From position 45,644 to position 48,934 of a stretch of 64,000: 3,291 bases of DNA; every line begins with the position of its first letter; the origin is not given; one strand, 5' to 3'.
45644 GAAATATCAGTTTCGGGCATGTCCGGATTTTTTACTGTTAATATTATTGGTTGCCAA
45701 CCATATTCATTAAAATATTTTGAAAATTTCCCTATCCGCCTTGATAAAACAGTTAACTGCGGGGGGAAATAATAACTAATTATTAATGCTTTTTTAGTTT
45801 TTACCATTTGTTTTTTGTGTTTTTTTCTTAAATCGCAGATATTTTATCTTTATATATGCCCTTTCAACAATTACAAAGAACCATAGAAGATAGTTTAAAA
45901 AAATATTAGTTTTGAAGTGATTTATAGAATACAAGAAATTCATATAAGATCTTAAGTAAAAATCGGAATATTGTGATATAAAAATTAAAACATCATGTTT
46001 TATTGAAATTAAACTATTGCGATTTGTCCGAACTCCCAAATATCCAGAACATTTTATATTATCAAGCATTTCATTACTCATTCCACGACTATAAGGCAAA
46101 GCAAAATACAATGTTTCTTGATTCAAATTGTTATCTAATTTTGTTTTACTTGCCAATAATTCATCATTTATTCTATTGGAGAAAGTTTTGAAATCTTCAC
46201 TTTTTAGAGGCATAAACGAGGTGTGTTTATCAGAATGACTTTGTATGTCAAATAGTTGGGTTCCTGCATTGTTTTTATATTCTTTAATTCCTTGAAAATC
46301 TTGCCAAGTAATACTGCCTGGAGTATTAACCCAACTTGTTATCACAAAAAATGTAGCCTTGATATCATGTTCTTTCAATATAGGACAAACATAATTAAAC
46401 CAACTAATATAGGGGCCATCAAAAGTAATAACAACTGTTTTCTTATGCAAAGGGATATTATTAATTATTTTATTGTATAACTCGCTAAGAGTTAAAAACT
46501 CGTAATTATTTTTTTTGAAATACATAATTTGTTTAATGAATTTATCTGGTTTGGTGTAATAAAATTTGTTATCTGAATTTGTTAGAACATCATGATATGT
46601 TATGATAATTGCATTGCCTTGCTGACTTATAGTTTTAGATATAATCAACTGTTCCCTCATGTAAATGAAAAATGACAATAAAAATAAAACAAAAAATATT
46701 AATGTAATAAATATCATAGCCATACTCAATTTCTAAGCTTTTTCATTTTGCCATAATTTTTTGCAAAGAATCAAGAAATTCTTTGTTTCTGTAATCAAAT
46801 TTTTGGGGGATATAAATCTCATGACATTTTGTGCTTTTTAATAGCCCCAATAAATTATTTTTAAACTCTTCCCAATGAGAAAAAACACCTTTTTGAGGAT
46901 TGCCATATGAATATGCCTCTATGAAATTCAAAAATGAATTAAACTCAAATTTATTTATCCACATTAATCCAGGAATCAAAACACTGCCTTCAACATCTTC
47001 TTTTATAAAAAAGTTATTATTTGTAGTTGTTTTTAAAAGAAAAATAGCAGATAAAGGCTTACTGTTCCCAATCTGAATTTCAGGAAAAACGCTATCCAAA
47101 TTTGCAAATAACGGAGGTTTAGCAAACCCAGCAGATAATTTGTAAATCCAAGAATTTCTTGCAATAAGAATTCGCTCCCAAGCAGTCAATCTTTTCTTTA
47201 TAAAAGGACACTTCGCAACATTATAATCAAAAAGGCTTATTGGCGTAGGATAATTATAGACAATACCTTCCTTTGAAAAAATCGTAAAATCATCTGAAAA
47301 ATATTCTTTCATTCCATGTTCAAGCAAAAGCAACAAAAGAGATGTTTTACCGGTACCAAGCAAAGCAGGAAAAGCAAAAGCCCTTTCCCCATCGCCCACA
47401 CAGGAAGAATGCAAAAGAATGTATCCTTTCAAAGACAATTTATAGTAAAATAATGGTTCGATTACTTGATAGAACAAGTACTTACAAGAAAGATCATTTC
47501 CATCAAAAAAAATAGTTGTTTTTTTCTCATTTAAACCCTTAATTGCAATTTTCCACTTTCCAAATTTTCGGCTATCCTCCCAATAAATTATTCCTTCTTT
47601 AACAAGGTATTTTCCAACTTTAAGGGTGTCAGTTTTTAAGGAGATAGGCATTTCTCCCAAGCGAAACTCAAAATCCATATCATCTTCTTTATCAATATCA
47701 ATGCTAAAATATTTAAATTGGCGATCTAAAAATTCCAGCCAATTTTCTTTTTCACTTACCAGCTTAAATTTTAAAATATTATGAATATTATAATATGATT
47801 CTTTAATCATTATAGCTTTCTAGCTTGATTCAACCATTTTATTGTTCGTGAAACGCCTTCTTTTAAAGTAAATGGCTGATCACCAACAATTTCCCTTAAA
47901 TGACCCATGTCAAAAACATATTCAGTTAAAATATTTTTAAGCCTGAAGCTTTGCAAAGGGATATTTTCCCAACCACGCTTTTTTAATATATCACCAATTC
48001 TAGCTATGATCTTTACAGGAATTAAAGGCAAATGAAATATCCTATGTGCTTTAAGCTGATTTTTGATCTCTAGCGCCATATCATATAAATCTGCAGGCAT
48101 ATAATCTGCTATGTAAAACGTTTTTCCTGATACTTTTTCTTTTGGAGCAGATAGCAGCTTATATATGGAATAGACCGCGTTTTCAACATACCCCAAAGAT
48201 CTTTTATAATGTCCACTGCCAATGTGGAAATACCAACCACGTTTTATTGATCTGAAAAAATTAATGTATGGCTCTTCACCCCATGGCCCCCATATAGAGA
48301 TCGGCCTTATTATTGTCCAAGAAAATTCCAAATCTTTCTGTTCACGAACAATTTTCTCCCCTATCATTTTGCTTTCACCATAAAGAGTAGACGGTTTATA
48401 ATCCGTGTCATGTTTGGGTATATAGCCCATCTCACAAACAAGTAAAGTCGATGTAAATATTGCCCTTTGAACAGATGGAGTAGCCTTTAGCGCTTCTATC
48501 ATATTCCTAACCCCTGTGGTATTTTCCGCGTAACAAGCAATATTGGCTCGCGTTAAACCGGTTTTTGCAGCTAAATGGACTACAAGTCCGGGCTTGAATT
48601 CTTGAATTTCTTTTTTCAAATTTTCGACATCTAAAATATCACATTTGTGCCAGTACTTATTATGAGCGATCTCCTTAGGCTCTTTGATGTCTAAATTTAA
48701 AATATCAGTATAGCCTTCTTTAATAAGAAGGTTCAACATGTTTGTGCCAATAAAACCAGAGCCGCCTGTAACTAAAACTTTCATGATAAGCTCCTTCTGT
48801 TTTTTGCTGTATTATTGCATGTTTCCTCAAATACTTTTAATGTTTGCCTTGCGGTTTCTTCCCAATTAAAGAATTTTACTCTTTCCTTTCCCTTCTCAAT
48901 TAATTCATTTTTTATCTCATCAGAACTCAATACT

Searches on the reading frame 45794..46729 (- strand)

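Call 62: search_protein_families(library=pfam, proteins=[window:45794-46729:-], max_evalue=0.00001)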
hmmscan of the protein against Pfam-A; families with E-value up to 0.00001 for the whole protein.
window:45794-46729:- (311 aa): 1 family
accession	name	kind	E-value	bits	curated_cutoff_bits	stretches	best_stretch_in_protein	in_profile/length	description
PF01522.26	Polysacc_deac_1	-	4e-17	62.8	23.1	1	94-229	4-120/124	Polysaccharide deacetylase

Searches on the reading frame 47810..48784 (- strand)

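Call 62: search_protein_families(library=pfam, proteins=[window:47810-48784:-], max_evalue=0.00001)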
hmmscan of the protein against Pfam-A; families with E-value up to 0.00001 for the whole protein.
window:47810-48784:- (324 aa): 6 families
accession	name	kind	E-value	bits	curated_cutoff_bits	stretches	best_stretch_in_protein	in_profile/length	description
PF01370.27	Epimerase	-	1.5e-31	110.1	20.9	1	3-226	1-240/240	NAD dependent epimerase/dehydratase family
PF01073.25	3Beta_HSD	-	3.6e-23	82.4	22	1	4-244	1-268/280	3-beta hydroxysteroid dehydrogenase/isomerase family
PF16363.11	GDP_Man_Dehyd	-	4.4e-18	66.3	27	1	4-243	1-273/332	GDP-mannose 4,6 dehydratase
PF04321.23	RmlD_sub_bind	-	3.3e-14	53.1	27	1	1-248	1-235/287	RmlD substrate binding domain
PF07993.18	NAD_binding_4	-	3.2e-11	43.3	20.1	1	67-190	91-229/258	Male sterility protein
PF02719.21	Polysacc_synt_2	-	7.4e-08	32.4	20.2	1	3-150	1-153/293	Polysaccharide biosynthesis protein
